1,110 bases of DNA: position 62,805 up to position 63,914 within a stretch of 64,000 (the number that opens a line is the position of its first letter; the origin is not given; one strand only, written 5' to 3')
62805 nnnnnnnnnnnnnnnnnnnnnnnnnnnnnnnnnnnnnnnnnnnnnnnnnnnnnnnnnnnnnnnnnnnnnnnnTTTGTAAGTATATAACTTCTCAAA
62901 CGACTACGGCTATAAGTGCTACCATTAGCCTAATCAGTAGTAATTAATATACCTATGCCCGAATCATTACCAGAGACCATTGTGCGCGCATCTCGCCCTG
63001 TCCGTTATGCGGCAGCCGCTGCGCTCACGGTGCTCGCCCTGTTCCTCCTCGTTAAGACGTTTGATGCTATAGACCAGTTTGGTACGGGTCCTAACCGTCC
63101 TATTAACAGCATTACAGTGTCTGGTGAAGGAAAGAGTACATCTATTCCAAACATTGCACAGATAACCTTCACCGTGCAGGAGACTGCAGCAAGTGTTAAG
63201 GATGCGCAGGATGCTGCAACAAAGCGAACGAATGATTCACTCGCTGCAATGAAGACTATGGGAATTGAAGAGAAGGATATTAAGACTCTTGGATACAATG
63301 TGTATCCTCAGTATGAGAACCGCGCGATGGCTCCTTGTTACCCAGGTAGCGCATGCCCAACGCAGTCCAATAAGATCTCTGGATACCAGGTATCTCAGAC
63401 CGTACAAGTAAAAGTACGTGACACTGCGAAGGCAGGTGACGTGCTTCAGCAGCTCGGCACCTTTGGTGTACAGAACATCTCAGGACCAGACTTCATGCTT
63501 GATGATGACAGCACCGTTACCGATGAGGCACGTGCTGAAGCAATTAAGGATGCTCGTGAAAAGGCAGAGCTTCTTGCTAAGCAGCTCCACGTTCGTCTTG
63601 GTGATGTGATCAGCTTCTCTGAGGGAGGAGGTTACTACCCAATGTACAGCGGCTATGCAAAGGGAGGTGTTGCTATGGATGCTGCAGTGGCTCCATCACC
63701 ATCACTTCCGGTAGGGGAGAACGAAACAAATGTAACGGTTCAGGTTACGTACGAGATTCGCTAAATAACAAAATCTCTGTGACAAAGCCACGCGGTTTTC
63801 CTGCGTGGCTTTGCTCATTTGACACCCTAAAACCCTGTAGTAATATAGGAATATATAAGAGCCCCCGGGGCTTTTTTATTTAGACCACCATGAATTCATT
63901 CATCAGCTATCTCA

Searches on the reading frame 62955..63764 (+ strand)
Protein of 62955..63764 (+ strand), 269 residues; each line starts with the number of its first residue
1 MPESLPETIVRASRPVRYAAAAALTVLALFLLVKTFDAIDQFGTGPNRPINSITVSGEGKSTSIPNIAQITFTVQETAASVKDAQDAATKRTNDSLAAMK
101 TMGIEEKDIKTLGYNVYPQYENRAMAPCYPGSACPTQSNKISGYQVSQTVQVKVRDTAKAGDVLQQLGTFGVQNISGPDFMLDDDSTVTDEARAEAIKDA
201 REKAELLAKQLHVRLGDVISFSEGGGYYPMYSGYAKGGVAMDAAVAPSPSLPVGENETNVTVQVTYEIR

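Call 14: search_protein_families(library=pfam, proteins=[window:62955-63764:+], max_evalue=0.001)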
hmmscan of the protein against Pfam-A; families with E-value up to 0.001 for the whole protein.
window:62955-63764:+ (269 aa): 1 family
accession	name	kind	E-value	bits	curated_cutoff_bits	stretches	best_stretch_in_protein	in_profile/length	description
PF04402.19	SIMPL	-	1.4e-50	172.8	25.2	1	53-266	1-205/205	Protein of unknown function (DUF541)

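Call 25: find_encoding_contigs(protein=window:62955-63764:+, flank=10000, max_places=4)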
Protein window:62955-63764:+ (269 aa): 2 contigs read that carry it; 2 places shown.
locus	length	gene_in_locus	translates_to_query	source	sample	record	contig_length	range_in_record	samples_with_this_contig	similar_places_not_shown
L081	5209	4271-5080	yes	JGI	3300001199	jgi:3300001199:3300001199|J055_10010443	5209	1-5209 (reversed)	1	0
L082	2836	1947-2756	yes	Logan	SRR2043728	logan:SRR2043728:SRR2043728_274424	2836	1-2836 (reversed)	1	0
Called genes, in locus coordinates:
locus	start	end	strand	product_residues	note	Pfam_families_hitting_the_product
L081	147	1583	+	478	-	PF04055:Radical_SAM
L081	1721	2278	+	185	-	-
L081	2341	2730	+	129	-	PF01741:MscL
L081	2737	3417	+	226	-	-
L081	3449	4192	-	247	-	PF02535:Zip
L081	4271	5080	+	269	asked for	PF04402:SIMPL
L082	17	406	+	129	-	PF01741:MscL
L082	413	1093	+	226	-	-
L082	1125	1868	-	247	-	PF02535:Zip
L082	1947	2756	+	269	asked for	PF04402:SIMPL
